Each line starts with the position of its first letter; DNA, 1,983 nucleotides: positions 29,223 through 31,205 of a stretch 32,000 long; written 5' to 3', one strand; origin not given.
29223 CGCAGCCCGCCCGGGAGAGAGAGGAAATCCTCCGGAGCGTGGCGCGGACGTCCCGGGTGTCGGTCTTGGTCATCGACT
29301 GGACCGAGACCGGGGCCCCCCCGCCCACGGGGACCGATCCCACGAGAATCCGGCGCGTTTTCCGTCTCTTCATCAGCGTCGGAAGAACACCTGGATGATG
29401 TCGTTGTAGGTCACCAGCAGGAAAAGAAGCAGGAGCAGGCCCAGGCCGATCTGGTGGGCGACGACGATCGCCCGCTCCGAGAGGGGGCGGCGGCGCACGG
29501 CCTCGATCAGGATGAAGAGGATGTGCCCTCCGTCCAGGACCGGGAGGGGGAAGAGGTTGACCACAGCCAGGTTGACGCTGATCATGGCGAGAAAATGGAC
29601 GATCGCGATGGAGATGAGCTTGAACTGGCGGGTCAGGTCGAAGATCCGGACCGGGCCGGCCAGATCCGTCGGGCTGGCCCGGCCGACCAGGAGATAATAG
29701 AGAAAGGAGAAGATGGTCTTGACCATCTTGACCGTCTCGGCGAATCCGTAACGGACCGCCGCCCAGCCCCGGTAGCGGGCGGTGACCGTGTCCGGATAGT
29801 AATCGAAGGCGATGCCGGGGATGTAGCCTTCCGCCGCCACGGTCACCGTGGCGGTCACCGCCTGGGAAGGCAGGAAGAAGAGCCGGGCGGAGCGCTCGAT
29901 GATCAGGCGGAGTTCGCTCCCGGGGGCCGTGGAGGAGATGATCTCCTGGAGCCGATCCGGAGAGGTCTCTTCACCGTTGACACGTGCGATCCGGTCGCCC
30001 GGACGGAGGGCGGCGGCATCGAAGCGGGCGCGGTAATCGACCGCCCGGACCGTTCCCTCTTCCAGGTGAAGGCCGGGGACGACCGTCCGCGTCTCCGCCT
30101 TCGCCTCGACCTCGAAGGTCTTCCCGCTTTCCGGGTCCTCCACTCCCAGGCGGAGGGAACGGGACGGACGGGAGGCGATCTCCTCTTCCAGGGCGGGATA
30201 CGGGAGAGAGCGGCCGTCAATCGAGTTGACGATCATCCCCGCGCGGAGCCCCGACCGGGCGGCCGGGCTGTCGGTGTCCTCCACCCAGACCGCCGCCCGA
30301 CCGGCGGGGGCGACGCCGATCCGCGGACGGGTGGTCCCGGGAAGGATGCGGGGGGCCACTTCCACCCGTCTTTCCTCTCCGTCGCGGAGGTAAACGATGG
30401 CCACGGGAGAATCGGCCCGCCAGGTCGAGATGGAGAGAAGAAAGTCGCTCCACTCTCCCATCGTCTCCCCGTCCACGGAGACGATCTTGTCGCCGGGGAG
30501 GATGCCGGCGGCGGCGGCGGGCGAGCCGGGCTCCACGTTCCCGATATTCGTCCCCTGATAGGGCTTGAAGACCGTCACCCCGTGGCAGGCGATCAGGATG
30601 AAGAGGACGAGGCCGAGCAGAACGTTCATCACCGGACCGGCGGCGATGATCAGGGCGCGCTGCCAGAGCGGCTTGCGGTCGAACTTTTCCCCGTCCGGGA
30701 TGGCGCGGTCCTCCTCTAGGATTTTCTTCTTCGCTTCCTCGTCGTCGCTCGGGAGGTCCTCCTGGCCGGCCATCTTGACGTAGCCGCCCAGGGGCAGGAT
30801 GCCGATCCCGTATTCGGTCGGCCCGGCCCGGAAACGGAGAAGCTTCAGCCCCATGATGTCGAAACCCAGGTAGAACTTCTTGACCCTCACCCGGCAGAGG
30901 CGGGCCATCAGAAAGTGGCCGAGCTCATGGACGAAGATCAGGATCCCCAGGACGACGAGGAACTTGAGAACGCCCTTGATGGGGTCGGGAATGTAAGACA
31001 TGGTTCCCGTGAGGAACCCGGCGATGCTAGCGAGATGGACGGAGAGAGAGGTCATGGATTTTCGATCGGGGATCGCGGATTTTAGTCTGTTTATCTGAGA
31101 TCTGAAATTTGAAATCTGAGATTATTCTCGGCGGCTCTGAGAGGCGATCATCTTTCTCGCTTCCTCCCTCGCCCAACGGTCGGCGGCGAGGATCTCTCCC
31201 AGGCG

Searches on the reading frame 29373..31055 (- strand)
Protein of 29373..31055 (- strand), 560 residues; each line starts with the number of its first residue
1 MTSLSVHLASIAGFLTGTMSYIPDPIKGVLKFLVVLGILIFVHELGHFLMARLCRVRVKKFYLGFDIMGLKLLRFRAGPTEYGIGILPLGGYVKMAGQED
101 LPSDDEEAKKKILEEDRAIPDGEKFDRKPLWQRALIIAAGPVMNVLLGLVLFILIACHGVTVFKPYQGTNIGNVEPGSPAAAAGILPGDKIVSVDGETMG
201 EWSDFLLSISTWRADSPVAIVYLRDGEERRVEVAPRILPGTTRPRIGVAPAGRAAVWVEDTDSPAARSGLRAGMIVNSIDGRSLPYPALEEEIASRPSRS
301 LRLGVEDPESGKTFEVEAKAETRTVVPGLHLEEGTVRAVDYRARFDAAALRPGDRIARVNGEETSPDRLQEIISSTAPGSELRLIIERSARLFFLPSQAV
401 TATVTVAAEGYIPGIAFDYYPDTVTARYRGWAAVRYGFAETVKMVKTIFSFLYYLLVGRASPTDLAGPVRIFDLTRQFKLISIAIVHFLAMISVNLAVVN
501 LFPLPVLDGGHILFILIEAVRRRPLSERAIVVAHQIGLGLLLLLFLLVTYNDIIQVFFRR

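Call 28: find_encoding_contigs(protein=window:29373-31055:-, flank=10000, max_places=4)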
Protein window:29373-31055:- (560 aa): 2 contigs read that carry it; 2 places shown.
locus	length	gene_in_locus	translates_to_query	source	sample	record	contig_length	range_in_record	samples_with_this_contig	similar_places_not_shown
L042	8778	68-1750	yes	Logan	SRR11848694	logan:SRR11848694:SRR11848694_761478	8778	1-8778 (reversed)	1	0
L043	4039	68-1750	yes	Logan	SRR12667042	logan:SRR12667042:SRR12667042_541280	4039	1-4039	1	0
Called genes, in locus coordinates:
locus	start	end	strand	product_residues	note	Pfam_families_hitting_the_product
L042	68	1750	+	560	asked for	PF02163:Peptidase_M50, PF00595:PDZ (weak), PF13180:PDZ_2, PF14685:PDZ_Tricorn (faint), PF17820:PDZ_6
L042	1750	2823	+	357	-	PF04551:GcpE, PF26540:GcpE_C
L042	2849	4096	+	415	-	PF13231:PMT_2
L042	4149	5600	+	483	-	PF01943:Polysacc_synt, PF13440:Polysacc_synt_3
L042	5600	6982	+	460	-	PF13439:Glyco_transf_4, PF00534:Glycos_transf_1, PF13692:Glyco_trans_1_4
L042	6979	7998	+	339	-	PF01408:GFO_IDH_MocA, PF02629:CoA_binding (weak), PF03447:NAD_binding_3 (weak), PF02894:GFO_IDH_MocA_C, PF22725:GFO_IDH_MocA_C3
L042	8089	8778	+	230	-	?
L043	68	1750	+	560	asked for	PF02163:Peptidase_M50, PF00595:PDZ (weak), PF13180:PDZ_2, PF14685:PDZ_Tricorn (faint), PF17820:PDZ_6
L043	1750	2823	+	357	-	PF04551:GcpE, PF26540:GcpE_C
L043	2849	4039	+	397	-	?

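Call 31: find_encoding_contigs(protein=window:29373-31001:-, flank=10000, max_places=3)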
Protein window:29373-31001:- (542 aa): 2 contigs read that carry it; 1 place shown.
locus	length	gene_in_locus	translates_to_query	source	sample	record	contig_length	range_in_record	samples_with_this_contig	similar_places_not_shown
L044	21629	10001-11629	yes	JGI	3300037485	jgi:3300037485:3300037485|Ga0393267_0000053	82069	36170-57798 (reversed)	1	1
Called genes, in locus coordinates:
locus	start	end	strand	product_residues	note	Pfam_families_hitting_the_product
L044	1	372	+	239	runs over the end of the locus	PF00970:FAD_binding_6 (weak), PF00175:NAD_binding_1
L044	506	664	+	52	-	PF00301:Rubredoxin, PF21349:RUBY_RBDX (faint)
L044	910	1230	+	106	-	PF00085:Thioredoxin, PF13098:Thioredoxin_2, PF13905:Thioredoxin_8 (faint)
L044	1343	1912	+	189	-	PF00156:Pribosyltran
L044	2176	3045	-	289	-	PF00702:Hydrolase, PF13419:HAD_2 (weak)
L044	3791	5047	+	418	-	PF05697:Trigger_N, PF05698:Trigger_C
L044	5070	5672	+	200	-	PF00574:CLP_protease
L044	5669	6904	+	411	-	PF06689:zf-C4_ClpX, PF00004:AAA, PF07724:AAA_2, PF07728:AAA_5 (faint), PF10431:ClpB_D2-small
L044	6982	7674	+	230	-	PF01255:Prenyltransf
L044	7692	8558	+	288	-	PF01148:CTP_transf_1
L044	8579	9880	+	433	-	PF02670:DXP_reductoisom, PF08436:DXP_redisom_C, PF13288:DXPR_C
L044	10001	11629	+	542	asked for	PF02163:Peptidase_M50, PF00595:PDZ (weak), PF13180:PDZ_2, PF14685:PDZ_Tricorn (faint), PF17820:PDZ_6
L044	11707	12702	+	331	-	PF04551:GcpE, PF26540:GcpE_C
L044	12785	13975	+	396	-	PF13231:PMT_2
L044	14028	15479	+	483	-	PF01943:Polysacc_synt, PF13440:Polysacc_synt_3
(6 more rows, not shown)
